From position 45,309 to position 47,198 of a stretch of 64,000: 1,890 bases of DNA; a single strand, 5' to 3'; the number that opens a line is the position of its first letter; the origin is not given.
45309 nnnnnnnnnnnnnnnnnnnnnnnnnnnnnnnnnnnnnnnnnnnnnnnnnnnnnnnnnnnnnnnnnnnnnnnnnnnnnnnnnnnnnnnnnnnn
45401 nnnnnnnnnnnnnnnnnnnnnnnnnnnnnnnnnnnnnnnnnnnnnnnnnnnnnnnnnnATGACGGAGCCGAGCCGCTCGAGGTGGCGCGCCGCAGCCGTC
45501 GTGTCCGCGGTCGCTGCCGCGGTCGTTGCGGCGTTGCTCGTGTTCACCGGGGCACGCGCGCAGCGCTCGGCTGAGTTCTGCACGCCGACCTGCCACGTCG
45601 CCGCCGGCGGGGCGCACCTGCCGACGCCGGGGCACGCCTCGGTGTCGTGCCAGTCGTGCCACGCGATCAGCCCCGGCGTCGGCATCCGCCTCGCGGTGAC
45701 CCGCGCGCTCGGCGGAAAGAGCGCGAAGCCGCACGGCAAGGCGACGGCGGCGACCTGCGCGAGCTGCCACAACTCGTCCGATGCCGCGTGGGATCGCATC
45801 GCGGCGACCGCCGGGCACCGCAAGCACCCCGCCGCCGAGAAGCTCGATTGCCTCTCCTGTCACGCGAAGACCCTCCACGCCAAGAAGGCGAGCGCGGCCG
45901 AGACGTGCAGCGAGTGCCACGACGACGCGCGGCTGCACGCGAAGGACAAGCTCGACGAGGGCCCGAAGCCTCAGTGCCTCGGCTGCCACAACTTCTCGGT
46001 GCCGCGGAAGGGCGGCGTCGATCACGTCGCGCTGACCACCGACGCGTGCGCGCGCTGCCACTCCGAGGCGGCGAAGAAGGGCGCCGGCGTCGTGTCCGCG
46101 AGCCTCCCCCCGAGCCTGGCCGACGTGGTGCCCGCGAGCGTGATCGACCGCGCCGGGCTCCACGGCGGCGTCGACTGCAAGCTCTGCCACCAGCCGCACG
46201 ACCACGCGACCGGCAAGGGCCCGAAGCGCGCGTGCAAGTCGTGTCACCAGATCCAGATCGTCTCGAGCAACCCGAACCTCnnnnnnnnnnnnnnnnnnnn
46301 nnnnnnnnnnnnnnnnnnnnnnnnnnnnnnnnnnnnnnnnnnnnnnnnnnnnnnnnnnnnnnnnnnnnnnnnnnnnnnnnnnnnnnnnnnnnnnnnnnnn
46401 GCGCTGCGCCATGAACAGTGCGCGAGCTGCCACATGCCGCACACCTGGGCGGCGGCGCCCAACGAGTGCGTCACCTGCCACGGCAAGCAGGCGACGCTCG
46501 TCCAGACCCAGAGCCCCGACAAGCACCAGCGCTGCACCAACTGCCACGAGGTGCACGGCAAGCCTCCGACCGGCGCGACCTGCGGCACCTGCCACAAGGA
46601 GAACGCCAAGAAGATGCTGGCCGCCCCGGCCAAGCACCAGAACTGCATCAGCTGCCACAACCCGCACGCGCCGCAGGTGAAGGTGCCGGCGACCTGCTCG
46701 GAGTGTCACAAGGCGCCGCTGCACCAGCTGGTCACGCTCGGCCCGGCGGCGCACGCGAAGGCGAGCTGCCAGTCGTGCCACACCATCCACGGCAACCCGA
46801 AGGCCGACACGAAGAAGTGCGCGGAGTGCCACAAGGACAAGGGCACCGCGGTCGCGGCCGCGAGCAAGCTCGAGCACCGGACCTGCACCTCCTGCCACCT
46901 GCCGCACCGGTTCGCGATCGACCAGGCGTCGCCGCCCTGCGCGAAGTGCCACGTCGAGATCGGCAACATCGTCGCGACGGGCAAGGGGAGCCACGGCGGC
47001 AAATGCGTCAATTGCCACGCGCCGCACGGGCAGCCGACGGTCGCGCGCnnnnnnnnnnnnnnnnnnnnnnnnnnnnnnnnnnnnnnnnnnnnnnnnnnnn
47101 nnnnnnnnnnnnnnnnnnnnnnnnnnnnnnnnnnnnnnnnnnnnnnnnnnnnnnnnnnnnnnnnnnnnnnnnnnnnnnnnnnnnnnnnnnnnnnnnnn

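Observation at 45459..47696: The 745-aa cytochrome is a tandem array of di-heme modules (one heme motif per about 22 residues), suggesting a wire-like architecture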

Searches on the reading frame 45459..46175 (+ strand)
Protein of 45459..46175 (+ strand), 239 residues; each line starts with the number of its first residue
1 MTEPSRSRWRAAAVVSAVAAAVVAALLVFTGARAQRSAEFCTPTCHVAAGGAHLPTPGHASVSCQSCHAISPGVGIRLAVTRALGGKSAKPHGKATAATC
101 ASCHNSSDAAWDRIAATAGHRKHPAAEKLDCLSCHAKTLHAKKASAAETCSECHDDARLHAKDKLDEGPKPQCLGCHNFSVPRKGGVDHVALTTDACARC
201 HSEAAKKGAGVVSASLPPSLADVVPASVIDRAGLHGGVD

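Call 20: search_protein_families(library=pfam, proteins=[window:45459-46175:+], max_evalue=1)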
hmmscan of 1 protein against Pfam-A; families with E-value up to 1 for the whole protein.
seq(239 aa): 6 families
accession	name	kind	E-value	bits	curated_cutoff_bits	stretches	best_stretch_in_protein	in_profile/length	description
PF14522.11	Cytochrome_C7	-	3.9e-06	27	24.8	3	90-155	6-67/67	Cytochrome c7 and related cytochrome c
PF14537.11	Cytochrom_c3_2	-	1.5e-05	25.8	25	3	61-155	6-79/79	Cytochrome c3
PF22113.1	Mtrc-MtrF_II-IV_dom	-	6e-05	23.1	30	2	62-140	82-168/176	Outer membrane cytochrome MtrC/MtrF-like, domains II/IV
PF13435.11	Cytochrome_C554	-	7.1e-05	24.1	20.8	0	38-68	48-83/84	Cytochrome c554 and c-prime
PF09699.15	Paired_CXXCH_1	-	0.00011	22.3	20.6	3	123-158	1-40/41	Doubled CXXCH motif (Paired_CXXCH_1)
PF02085.21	Cytochrom_CIII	-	0.0003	21.5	22.9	2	57-154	26-101/101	Class III cytochrome C family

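Call 21: search_solved_structures(query=window:45459-46175:+, max_evalue=1, show_alignments=3)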
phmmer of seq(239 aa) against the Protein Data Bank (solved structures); distinct sequences matched with E-value up to 1: 6.
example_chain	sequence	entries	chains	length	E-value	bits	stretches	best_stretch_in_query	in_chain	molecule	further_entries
2j7a_C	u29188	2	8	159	0.002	21.2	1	10-71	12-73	CYTOCHROME C QUINOL DEHYDROGENASE NRFH | NAPC/NIRT CYTOCHROME C FAMILY PROTEIN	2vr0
2a3m_A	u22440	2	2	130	0.011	18.8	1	91-165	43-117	COG3005: Nitrate/TMAO reductases, membrane-bound tetraheme cytochrome c subunit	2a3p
2e84_A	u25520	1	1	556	0.056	16.4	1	97-207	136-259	High-molecular-weight cytochrome c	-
2ibi_A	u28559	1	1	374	0.085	15.8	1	95-183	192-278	Ubiquitin carboxyl-terminal hydrolase 2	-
1m1p_A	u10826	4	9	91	0.82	12.6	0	93-161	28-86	Small tetraheme cytochrome c | Periplasmic tetraheme cytochrome c CctA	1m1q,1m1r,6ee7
8k9e_A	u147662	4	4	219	0.91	12.5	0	118-160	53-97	Cytochrome c7-like domain-containing protein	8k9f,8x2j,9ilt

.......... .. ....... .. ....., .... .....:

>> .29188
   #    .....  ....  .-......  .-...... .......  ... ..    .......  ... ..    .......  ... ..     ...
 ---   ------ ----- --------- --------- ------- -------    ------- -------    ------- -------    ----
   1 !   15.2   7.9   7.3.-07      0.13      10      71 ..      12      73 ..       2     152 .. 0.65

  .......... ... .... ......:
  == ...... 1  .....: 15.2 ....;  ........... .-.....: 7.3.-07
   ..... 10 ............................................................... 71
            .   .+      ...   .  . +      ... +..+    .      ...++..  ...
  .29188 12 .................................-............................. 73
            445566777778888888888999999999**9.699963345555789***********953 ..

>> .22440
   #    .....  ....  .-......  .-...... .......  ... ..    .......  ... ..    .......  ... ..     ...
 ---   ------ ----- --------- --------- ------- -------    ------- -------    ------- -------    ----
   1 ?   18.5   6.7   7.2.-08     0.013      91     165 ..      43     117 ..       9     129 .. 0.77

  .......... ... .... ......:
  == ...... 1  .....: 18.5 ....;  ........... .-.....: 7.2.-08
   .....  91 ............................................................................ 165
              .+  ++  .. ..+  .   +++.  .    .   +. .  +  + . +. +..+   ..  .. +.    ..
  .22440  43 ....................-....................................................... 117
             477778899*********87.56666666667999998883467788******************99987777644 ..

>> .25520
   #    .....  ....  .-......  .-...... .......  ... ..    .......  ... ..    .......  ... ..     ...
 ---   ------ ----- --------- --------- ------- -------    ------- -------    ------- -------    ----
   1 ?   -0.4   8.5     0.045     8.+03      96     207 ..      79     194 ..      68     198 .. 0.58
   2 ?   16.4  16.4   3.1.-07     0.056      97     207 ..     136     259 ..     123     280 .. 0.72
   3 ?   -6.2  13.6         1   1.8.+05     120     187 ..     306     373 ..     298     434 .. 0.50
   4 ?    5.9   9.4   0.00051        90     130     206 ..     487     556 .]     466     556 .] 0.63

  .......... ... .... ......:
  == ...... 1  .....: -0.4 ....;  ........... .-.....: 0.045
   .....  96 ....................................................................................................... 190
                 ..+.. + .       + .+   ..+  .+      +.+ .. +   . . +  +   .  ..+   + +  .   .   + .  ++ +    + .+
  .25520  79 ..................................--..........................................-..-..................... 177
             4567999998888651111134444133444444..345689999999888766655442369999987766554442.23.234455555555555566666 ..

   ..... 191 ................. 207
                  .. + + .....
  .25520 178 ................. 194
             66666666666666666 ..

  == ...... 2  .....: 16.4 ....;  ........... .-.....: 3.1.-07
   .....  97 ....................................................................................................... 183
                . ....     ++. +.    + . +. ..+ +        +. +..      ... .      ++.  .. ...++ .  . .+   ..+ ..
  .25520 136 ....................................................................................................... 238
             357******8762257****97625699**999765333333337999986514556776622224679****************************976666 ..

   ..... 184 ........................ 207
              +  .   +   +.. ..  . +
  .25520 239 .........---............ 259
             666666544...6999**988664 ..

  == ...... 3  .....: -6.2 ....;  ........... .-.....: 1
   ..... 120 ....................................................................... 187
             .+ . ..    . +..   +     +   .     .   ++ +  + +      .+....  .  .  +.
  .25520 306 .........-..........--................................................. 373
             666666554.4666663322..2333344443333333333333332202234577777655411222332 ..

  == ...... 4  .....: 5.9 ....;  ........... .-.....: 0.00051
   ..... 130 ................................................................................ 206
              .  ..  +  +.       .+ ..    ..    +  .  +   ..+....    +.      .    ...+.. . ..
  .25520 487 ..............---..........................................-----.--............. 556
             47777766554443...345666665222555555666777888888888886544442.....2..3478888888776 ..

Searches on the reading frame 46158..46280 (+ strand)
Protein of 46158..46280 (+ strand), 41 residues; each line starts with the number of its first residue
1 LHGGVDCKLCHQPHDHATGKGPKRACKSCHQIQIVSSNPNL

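Call 36: search_protein_families(library=pfam, alignment_id=A2, max_evalue=0.1)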
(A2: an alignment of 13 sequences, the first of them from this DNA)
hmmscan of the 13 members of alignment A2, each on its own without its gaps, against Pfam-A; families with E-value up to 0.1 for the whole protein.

A. member 1, seq(41 aa): 2 families
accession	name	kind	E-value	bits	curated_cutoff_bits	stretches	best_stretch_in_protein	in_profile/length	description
PF14537.11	Cytochrom_c3_2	-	0.0016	19.3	25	1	4-31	6-34/79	Cytochrome c3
PF18509.6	MCR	-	0.0065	16.5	30.4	1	24-32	18-26/30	Magnetochrome domain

B. families by the number of members that match (of 13 scanned): 16 families
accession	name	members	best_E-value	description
PF09699.15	Paired_CXXCH_1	12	6.1e-05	Doubled CXXCH motif (Paired_CXXCH_1)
PF14537.11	Cytochrom_c3_2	12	0.0015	Cytochrome c3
PF14522.11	Cytochrome_C7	6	0.0043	Cytochrome c7 and related cytochrome c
PF02085.21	Cytochrom_CIII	4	0.0016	Class III cytochrome C family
PF18509.6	MCR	3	0.0065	Magnetochrome domain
PF22113.1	Mtrc-MtrF_II-IV_dom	2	0.025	Outer membrane cytochrome MtrC/MtrF-like, domains II/IV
PF18551.6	TackOD1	1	0.0017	Thaumarchaeal output domain 1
PF05811.18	DUF842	1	0.0043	Eukaryotic protein of unknown function (DUF842)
PF25080.1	zf_RING-like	1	0.0063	RING zinc finger-like domain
PF12773.13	DZR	1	0.01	Double zinc ribbon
PF24633.1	DUF7630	1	0.011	Domain of unknown function (DUF7630)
PF18912.6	DZR_2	1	0.027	Double zinc ribbon domain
PF00034.26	Cytochrom_C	1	0.039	Cytochrome c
PF12797.12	Fer4_2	1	0.055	4Fe-4S binding domain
PF13442.11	Cytochrome_CBB3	1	0.074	Cytochrome C oxidase, cbb3-type, subunit III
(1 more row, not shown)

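Call 37: search_solved_structures(query=A2, max_evalue=0.01, show_alignments=4)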
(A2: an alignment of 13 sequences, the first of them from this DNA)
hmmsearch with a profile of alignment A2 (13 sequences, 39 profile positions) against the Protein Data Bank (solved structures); distinct sequences matched with E-value up to 0.01: 28.
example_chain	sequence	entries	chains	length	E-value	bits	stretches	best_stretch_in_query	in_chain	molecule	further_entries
6r2q_A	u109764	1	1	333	1.2e-08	37.6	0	6-31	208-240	Cystathionine beta-synthase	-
1m1p_A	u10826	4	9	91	1.8e-06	30.6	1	7-37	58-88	Small tetraheme cytochrome c | Periplasmic tetraheme cytochrome c CctA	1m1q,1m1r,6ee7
6hr0_A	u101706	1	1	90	6.3e-06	28.9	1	7-33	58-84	Cytochrome C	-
1bvb_A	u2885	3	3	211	1.2e-05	28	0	17-34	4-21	CYTOCHROME C-554 | CYTOCHROME C554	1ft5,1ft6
1ofw_A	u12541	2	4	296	8.6e-05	25.3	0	2-29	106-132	NINE-HEME CYTOCHROME C | NINE HEME CYTOCHROME C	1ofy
2k3v_A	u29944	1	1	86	0.00013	24.7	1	7-33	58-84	Tetraheme cytochrome c-type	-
1duw_A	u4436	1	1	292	0.00022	24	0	6-31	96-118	NONAHEME CYTOCHROME C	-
3pmq_A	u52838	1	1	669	0.00031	23.5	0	21-33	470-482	Decaheme cytochrome c MtrF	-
19hc_A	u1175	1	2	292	0.00033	23.4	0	2-29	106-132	PROTEIN (NINE-HAEM CYTOCHROME C)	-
9yuq_N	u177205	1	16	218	0.00036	23.3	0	5-21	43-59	Putative multiheme cytochrome c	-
6ef8_A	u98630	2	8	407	0.00077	22.2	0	5-16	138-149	C-type cytochrome OmcS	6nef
7lq5_A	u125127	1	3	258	0.0017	21.1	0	6-30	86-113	Cytochrome c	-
1q9i_A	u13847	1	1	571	0.002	20.8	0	5-38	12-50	flavocytochrome c3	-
1jry_A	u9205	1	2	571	0.0021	20.8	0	5-38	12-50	FLAVOCYTOCHROME C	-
1jrx_A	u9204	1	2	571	0.0021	20.8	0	5-38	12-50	FLAVOCYTOCHROME C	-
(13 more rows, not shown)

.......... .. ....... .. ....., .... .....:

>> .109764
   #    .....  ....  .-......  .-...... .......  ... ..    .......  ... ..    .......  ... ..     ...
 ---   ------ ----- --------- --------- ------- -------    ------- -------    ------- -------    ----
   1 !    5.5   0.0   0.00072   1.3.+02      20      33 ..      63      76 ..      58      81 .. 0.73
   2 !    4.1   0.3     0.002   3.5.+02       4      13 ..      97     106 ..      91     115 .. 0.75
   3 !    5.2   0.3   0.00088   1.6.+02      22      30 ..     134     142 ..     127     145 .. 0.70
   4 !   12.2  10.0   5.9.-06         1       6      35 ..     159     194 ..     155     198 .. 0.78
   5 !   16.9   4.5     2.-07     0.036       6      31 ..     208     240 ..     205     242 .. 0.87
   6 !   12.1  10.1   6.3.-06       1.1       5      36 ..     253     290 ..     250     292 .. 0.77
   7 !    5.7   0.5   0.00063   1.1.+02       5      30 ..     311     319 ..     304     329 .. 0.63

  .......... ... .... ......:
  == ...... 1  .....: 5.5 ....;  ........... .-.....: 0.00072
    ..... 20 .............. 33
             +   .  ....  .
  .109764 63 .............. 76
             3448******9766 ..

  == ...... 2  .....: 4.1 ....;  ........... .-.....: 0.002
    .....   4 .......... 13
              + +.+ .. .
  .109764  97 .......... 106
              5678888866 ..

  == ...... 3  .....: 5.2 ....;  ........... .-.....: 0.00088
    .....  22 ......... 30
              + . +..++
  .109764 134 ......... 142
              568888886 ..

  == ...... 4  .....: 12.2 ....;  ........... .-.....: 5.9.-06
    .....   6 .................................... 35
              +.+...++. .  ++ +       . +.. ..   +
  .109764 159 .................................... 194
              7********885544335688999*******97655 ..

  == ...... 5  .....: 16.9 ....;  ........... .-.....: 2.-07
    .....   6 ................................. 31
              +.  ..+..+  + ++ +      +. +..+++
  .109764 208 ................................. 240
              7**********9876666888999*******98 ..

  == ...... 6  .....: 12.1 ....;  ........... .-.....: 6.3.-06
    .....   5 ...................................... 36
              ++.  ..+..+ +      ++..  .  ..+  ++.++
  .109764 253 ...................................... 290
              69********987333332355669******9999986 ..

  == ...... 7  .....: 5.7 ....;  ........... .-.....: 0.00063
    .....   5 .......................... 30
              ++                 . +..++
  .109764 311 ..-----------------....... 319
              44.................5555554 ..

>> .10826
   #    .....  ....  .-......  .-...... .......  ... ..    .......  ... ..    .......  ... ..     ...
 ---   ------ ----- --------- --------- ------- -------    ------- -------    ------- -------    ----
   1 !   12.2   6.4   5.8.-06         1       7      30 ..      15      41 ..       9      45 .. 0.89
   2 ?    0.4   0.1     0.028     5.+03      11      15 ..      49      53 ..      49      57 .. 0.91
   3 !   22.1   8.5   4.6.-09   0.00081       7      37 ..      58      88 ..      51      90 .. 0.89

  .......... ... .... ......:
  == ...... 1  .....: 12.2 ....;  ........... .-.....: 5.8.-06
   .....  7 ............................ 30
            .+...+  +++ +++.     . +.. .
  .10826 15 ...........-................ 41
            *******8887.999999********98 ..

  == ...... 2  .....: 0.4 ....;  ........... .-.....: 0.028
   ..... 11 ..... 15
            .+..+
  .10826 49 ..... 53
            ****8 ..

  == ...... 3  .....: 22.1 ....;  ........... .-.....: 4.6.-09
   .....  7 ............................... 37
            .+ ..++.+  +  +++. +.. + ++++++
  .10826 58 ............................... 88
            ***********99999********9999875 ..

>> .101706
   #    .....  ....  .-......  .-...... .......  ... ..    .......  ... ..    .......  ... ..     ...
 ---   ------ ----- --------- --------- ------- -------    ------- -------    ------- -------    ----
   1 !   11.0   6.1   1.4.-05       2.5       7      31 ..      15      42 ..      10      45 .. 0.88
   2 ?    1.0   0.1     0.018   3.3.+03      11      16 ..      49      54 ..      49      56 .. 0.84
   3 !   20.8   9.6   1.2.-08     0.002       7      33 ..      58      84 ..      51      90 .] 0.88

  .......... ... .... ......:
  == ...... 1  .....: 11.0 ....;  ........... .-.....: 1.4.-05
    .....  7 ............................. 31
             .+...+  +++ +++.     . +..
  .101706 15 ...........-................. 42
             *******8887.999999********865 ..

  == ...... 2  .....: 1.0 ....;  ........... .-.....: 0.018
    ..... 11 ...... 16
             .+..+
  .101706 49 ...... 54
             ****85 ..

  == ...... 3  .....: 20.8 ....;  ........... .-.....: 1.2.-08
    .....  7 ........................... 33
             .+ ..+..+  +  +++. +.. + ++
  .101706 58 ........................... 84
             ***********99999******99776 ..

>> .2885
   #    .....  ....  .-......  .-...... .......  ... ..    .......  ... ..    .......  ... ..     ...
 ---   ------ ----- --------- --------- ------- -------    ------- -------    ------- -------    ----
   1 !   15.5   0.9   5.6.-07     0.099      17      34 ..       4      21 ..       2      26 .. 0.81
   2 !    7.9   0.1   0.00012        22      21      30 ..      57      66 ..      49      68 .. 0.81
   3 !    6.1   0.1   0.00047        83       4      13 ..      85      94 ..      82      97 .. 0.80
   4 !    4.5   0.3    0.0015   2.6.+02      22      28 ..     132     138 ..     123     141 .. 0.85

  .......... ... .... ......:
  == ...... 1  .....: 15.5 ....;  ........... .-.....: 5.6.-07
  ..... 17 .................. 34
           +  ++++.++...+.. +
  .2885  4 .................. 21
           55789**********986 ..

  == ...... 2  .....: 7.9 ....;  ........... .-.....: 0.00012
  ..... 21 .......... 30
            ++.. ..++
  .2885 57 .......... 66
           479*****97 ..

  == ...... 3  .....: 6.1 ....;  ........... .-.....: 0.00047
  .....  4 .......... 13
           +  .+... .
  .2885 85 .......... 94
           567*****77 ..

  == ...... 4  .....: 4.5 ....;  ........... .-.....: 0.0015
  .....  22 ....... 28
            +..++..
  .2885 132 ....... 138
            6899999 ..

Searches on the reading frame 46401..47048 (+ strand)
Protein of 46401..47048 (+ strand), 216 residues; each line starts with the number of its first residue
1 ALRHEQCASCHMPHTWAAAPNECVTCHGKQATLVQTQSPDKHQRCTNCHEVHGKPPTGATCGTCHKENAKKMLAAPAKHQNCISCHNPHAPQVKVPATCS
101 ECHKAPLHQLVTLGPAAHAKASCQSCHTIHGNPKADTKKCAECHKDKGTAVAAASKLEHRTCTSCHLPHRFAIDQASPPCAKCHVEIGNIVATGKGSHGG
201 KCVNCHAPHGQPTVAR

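Call 58: predict_structure(alignment_id=A3)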
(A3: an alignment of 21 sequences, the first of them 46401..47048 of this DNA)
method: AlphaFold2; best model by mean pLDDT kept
length: 216 residues; sequences in the alignment: 21
mean_pLDDT: 75.9   pTM: 0.64
mean pLDDT of the five models: 75.9, 60.0, 54.9, 47.1, 45.4
residues with pLDDT >= 90: 8; 70-90: 164; 50-70: 24; < 50: 20
segments of 3 or more residues with pLDDT < 50: 1-8, 10-18, 94-96
pLDDT, mean of each block of 10 residues (from residue 1): 46 46 67 77 72 73 88 86 78 59 85 84 83 84 90 87 83 76 83 74 80 70
secondary structure, 60 per line:
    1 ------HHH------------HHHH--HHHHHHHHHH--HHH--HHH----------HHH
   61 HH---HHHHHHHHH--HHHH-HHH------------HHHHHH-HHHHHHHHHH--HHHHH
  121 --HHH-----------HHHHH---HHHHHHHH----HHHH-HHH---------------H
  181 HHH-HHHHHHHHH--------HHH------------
elements in order: H22-25 H28-37 H58-62 H66-74 H77-80 H97-102 H104-113 H116-120 H137-141 H145-152 H157-160 H180-183 H185-193

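Call 60: fold_search(model_id=the predicted structure, library=pdb)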
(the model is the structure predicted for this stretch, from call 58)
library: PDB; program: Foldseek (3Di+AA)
matches with E <= 10: 15; with E <= 0.001: 0
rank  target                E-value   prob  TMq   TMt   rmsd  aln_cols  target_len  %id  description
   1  8j07_t                2.2e+00  0.02  0.12  0.11  14.9       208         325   14  96nm repeat of human respiratory doublet microtubule and associated axonemal complexes (released 2023-07-26)
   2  6h5l_A                2.5e+00  0.08  0.23  0.11  12.5       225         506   15  Kuenenia stuttgartiensis reducing HAO-like protein complex Kustc0457/Kustc0458 (released 2019-04-10)
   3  6lqq_RP               2.6e+00  0.02  0.14  0.03  15.0       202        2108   11  Cryo-EM structure of 90S small subunit preribosomes in transition states (State B) (released 2020-09-16)
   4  6lqp_RP               2.6e+00  0.02  0.14  0.03  15.0       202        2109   11  Cryo-EM structure of 90S small subunit preribosomes in transition states (State A) (released 2020-09-16)
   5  5h2w_C                4.2e+00  0.01  0.10  0.07  15.2       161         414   12  Crystal structure of the karyopherin Kap60p bound to the SUMO protease Ulp1p (150-340) (released 2016-12-14)
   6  5h2w_A                4.7e+00  0.01  0.10  0.07  14.4       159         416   10  Crystal structure of the karyopherin Kap60p bound to the SUMO protease Ulp1p (150-340) (released 2016-12-14)
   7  7qan_BBB              5.3e+00  0.03  0.14  0.10   9.6       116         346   11  Cytochrome P450 Enzyme AbyV (released 2022-11-30)
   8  4db8_C                5.6e+00  0.01  0.11  0.10  15.6       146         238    9  Designed Armadillo-repeat Protein (released 2012-05-16)
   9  4db8_A                6.3e+00  0.01  0.11  0.10  15.7       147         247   10  Designed Armadillo-repeat Protein (released 2012-05-16)
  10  6wx8_A                6.7e+00  0.01  0.11  0.07  15.0       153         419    9  SOX2 bound to Importin-alpha 3 (released 2020-10-28)
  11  9m8m_C                8.0e+00  0.02  0.13  0.08  14.4       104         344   13  Structure of photosynthetic LH1-RC complex the Halophilic Nonsulfur Purple Bacterium, Rhodothalassium salexigens (released 2025-07-02)
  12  6wx8_C                8.0e+00  0.01  0.11  0.08  14.9       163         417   12  SOX2 bound to Importin-alpha 3 (released 2020-10-28)
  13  7jvo_A                9.0e+00  0.01  0.12  0.07  16.1       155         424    9  Importin alpha bound to the C-terminus of ACE2 (released 2020-10-14)
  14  7qan_AAA              9.5e+00  0.02  0.16  0.10   9.4       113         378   12  Cytochrome P450 Enzyme AbyV (released 2022-11-30)
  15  7pks_g                9.5e+00  0.01  0.11  0.04  14.4       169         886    8  Structural basis of Integrator-mediated transcription regulation (released 2021-12-08)
